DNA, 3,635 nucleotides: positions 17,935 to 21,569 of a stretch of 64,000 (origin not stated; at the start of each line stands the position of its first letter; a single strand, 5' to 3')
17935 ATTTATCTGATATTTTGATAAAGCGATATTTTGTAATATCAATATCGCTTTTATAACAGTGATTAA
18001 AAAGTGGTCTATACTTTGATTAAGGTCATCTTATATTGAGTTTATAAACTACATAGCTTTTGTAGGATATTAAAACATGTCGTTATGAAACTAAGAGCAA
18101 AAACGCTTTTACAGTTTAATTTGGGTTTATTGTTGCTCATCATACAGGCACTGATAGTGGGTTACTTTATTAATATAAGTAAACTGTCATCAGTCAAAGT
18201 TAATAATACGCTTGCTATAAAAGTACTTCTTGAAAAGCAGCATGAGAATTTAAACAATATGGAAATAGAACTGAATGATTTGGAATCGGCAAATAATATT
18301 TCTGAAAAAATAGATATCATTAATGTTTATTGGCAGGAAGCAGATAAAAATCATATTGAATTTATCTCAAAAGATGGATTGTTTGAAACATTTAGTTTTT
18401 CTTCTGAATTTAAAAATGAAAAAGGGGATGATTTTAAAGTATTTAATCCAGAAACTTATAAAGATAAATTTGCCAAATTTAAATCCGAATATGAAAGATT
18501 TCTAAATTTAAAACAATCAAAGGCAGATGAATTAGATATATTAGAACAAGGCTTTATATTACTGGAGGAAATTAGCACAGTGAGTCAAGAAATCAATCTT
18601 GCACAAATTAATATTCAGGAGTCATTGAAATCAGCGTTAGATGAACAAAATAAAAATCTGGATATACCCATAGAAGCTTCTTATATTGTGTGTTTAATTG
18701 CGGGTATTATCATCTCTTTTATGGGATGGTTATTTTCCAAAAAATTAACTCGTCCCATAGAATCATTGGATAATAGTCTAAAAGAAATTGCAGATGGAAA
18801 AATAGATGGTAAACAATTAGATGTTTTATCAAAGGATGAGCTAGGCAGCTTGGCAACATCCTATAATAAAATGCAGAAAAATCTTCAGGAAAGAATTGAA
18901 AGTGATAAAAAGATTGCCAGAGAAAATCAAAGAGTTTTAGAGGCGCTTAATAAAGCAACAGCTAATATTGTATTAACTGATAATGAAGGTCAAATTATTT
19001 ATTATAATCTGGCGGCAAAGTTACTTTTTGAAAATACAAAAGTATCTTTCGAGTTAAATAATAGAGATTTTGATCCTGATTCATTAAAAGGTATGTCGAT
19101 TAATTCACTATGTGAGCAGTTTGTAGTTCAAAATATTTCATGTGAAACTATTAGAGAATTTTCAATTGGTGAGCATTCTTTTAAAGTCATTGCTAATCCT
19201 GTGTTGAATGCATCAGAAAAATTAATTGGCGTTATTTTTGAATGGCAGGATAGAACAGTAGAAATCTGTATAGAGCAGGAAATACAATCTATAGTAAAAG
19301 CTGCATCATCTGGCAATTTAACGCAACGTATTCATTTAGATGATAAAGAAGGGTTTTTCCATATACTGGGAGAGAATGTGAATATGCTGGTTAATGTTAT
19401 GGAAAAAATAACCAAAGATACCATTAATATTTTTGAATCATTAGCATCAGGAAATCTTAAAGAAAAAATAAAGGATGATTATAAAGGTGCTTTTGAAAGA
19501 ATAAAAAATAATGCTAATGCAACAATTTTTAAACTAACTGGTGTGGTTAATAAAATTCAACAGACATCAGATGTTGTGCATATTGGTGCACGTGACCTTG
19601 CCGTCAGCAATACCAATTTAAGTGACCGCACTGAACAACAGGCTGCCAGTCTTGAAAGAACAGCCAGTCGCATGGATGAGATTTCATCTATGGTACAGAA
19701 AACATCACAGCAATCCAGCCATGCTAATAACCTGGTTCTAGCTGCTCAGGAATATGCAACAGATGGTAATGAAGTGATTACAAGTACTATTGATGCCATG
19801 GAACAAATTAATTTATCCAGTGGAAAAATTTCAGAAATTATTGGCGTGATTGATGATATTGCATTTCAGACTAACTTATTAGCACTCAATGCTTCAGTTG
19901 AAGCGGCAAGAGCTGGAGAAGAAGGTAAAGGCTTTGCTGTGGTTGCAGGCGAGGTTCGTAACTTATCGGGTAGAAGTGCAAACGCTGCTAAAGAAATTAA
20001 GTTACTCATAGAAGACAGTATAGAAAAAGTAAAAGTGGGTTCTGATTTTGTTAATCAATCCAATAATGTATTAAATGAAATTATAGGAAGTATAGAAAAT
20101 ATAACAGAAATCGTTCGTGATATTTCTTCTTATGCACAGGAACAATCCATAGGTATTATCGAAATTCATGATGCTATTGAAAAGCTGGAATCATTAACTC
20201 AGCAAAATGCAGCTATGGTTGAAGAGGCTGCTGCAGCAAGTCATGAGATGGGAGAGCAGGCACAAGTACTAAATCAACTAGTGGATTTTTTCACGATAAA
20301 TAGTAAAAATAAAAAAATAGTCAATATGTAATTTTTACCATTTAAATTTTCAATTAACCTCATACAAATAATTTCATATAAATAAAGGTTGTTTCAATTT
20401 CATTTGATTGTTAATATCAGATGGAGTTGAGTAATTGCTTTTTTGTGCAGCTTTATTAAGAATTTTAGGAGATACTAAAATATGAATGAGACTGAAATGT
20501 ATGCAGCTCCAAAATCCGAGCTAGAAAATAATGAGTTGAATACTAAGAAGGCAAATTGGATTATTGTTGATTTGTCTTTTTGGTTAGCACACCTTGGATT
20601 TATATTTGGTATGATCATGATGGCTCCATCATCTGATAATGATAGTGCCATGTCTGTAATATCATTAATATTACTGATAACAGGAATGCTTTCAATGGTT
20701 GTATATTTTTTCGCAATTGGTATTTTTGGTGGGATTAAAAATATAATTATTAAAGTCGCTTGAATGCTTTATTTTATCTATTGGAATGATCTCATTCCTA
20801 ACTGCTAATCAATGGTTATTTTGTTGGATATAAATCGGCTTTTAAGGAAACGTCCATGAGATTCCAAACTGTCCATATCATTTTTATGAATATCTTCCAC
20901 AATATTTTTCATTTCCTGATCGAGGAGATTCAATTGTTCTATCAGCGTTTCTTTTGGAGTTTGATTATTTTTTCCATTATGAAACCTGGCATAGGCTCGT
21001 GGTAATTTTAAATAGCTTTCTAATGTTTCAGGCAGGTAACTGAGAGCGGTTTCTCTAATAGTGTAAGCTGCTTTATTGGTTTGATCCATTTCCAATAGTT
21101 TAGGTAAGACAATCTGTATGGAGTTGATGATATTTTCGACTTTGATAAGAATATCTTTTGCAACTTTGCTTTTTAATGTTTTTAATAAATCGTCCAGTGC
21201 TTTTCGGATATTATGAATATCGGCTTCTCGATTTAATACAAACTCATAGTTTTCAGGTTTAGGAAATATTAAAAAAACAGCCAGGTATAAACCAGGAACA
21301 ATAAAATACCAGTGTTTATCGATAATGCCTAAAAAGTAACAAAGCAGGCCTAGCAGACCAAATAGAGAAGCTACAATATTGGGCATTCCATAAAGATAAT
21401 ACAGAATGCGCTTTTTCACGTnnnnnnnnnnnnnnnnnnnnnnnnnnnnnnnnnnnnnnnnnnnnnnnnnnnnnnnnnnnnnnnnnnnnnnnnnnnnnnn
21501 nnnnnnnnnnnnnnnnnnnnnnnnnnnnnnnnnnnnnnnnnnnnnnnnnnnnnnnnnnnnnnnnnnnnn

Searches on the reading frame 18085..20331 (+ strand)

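Call 8: search_protein_families(library=pfam, proteins=[window:18085-20331:+], max_evalue=0.01)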
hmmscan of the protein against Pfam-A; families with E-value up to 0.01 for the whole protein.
window:18085-20331:+ (748 aa): 3 families
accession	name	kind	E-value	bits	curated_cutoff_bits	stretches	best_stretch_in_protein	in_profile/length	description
PF00015.26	MCPsignal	-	9.4e-49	166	34.6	1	550-704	3-171/172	Methyl-accepting chemotaxis protein (MCP) signalling domain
PF18947.5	HAMP_2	-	4.2e-12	46.3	24.3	1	446-481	27-62/67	HAMP domain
PF00672.30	HAMP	-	8.1e-11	42.5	25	1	217-269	2-53/53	HAMP domain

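Call 9: search_protein_families(library=ncbifam, proteins=[window:18085-20331:+], max_evalue=0.001)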
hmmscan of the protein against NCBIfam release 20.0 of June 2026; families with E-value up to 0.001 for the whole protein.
window:18085-20331:+ (748 aa): 12 families
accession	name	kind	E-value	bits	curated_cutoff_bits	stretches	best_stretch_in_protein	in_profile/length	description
NF041847.1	transduc_aer2_vibrio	equivalog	7.2e-112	375.1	1200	1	276-743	286-759/804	aerotaxis transducer Aer2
NF047851.1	MCPCitTducer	equivalog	4.9e-83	280.1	900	1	442-744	220-522/553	methyl-accepting chemotaxis citrate transducer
NF011615.0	PRK15041.1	equivalog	1.1e-79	268.6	947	1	447-744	226-523/554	methyl-accepting chemotaxis protein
NF011622.0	PRK15048.1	equivalog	1e-78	265.9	900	1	447-742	224-519/553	methyl-accepting chemotaxis protein II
NF007309.0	PRK09793.1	equivalog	2.6e-77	261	903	1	449-742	224-517/533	methyl-accepting chemotaxis protein IV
NF058645.1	MCPCtpMPsAe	equivalog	8.3e-30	104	900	2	484-738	283-558/558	methyl-accepting chemotaxis protein CtpM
NF050802.1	AspChtxCcaA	equivalog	7.5e-23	80.8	1300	1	564-674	558-667/700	aspartate chemotaxis receptor CcaA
NF033092.0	HK_WalK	equivalog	2.1e-14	53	725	1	15-320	15-296/594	cell wall metabolism sensor histidine kinase WalK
NF040691.1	MtrAB_MtrB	equivalog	6.5e-08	32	450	1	184-283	175-273/507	MtrAB system histidine kinase MtrB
NF045900.1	HisKinCpxALeg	equivalog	2.2e-07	30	800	1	191-279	146-236/451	two-component system sensor histidine kinase CpxA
NF012163.2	BaeS_SmeS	equivalog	2.2e-05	23.6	500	1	198-273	165-239/457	sensor histidine kinase efflux regulator BaeS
NF053592.1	HK_near_YfiR_like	equivalog_domain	0.00078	19.1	194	0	129-268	90-222/223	sensor histidine kinase, YfiR-like protein-associated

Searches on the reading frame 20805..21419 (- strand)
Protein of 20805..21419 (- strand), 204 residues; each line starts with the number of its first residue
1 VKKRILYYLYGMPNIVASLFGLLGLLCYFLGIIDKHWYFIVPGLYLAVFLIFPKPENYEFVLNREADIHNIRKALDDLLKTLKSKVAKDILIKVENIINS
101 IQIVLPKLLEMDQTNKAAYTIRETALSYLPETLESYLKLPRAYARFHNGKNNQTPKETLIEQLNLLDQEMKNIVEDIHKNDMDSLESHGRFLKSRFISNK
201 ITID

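Call 7: search_protein_families(library=padloc, proteins=[window:20805-21419:-], max_evalue=0.01)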
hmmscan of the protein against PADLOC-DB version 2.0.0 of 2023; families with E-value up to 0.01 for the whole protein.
window:20805-21419:- (204 aa): 0 families

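Call 8: search_protein_families(library=pfam, proteins=[window:20805-21419:-], max_evalue=0.01)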
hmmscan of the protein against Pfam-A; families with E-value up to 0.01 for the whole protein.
window:20805-21419:- (204 aa): 0 families

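Call 9: search_protein_families(library=ncbifam, proteins=[window:20805-21419:-], max_evalue=0.001)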
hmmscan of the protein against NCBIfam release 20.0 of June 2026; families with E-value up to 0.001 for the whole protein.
window:20805-21419:- (204 aa): 0 families

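Call 21: search_protein_families(library=pfam, proteins=[window:20805-21419:-], max_evalue=10)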
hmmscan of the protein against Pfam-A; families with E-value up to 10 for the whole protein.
window:20805-21419:- (204 aa): 7 families
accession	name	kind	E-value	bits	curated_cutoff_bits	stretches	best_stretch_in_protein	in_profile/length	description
PF24999.1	LAMB4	-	0.014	15.6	27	1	66-88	39-61/66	Laminin subunit beta-4-like domain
PF07148.17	MalM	-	0.017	15.3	26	1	92-139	20-67/134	Maltose operon periplasmic protein precursor (MalM)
PF10224.14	DUF2205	-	0.058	13.9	26.7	1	151-194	13-58/75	Short coiled-coil protein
PF21047.3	HEAT_Maestro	-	0.078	13.3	27.4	1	71-142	136-206/229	Maestro, HEAT repeats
PF23742.1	VBS_C3G9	-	0.12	12.9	27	1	68-157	11-97/120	C3G9 VBS-like domain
PF05866.16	RusA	-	0.14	13.2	22.8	1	45-81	52-95/124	Endodeoxyribonuclease RusA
PF22896.3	OB_RNR_1st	-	0.15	12.7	28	1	76-117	55-98/99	Ribonuclease R, OB first domain, N-terminal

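Call 84: search_protein_families(library=phrogs, proteins=[window:20805-21419:-], max_evalue=0.01)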
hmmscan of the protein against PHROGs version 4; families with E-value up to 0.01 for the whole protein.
window:20805-21419:- (204 aa): 0 families
